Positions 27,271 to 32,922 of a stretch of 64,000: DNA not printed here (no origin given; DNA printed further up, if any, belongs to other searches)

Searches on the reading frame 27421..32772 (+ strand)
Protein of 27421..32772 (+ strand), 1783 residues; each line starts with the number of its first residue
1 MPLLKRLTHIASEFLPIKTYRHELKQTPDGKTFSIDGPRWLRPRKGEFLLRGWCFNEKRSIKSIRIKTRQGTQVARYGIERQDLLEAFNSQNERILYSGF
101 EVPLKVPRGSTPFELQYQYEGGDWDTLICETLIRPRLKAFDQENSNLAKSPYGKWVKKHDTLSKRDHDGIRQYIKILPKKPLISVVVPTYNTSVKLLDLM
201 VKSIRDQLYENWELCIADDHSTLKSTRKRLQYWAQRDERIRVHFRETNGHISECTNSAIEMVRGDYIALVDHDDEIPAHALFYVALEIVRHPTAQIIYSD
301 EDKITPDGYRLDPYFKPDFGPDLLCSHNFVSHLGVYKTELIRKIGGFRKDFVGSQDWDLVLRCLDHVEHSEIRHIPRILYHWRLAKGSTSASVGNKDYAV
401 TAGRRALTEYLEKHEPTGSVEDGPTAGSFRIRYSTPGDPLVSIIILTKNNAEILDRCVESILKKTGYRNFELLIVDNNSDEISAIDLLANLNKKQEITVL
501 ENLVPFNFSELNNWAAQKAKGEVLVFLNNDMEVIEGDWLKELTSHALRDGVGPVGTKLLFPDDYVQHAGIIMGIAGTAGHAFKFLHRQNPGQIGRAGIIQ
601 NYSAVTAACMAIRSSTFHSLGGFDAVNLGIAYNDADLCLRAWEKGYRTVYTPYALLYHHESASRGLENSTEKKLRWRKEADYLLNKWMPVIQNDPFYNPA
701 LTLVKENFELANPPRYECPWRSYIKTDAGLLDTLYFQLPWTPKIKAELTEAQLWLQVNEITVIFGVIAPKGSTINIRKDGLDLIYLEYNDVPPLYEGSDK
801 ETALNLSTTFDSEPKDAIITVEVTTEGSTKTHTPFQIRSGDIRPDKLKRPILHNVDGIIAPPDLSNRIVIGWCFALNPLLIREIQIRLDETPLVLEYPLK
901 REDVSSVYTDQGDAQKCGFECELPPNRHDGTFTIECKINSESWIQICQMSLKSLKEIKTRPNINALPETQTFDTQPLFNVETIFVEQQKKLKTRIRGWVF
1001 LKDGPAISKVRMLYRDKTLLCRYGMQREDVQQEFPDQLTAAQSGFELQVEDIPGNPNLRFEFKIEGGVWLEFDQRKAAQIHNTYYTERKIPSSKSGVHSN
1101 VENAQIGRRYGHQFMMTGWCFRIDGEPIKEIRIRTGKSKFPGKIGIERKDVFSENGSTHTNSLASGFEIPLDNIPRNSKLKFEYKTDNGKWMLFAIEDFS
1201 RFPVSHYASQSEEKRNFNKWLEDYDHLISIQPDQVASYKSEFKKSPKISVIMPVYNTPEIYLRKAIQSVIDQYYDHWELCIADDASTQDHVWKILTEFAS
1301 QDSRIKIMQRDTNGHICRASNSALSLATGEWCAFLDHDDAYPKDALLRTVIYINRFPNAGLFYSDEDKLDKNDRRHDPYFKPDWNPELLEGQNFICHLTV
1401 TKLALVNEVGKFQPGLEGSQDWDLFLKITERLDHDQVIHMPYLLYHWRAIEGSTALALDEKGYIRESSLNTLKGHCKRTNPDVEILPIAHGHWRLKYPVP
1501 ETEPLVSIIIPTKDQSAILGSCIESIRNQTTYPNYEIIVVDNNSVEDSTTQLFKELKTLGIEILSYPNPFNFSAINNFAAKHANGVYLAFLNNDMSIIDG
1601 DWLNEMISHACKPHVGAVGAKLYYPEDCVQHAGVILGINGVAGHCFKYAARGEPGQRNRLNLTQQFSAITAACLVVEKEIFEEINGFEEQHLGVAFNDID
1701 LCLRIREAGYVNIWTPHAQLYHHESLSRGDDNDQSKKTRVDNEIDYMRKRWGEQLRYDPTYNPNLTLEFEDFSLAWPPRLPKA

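Call 12: search_protein_families(library=pfam, proteins=[window:27421-32772:+], max_evalue=0.01)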
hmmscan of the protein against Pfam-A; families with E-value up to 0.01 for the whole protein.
window:27421-32772:+ (1783 aa): 7 families
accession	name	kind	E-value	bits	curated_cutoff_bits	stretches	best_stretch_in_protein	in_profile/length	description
PF00535.33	Glycos_transf_2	-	5.3e-90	300.2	23.3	4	1249-1381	1-134/168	Glycosyl transferase family 2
PF13641.12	Glyco_tranf_2_3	-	5.9e-34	118.5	27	3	441-676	3-227/230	Glycosyltransferase like family 2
PF10111.15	Glyco_tranf_2_2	-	1.2e-26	94.3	27.3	2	1249-1372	1-130/276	Glycosyltransferase like family 2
PF13632.12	Glyco_trans_2_3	-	3.8e-09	37.1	27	1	605-677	72-140/198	Glycosyl transferase family group 2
PF02709.20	Glyco_transf_7C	-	7.5e-08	32.3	23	0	1667-1710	17-60/78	N-terminal domain of galactosyltransferase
PF13712.12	Glyco_tranf_2_5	-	2.6e-06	27.7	27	1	1562-1718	31-182/210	Glycosyltransferase like family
PF13506.12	Glyco_transf_21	-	0.0027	17.6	21.7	1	586-678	84-174/174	Glycosyl transferase family 21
